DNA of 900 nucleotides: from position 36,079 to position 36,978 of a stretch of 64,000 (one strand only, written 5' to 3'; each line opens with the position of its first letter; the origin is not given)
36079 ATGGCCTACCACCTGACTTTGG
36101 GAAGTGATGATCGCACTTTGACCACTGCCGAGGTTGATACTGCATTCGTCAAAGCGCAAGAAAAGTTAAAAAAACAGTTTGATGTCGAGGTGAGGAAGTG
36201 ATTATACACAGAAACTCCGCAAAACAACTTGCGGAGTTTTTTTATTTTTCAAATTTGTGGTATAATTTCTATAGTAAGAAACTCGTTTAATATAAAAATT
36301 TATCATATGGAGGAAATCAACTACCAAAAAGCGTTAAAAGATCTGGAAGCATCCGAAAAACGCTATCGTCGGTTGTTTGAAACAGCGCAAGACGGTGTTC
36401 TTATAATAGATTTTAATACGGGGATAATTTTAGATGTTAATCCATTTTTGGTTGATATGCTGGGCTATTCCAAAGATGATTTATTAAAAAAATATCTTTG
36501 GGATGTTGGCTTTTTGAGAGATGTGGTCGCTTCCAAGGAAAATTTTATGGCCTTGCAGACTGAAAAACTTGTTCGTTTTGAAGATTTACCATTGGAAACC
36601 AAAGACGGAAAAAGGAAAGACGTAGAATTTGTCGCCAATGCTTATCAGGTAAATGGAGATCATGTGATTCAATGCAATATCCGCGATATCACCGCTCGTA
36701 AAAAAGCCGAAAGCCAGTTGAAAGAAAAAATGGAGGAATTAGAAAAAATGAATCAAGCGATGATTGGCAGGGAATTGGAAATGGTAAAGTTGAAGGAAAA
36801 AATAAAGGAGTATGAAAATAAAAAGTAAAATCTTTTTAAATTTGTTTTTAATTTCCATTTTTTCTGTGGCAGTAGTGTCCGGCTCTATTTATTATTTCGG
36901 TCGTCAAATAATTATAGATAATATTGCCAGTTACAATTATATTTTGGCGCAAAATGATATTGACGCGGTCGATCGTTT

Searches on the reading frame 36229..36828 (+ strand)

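Call 14: search_protein_families(library=pfam, proteins=[window:36229-36828:+], max_evalue=0.001)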
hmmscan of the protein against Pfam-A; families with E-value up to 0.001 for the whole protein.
window:36229-36828:+ (199 aa): 3 families
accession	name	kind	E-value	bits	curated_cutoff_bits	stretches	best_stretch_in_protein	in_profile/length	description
PF13188.13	PAS_8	-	1.1e-10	41.5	21.8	1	45-93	2-49/65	PAS domain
PF13426.13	PAS_9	-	2.6e-09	37.7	27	1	55-156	2-103/103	PAS domain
PF00989.32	PAS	-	6.6e-08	33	22.6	1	45-154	2-113/113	PAS fold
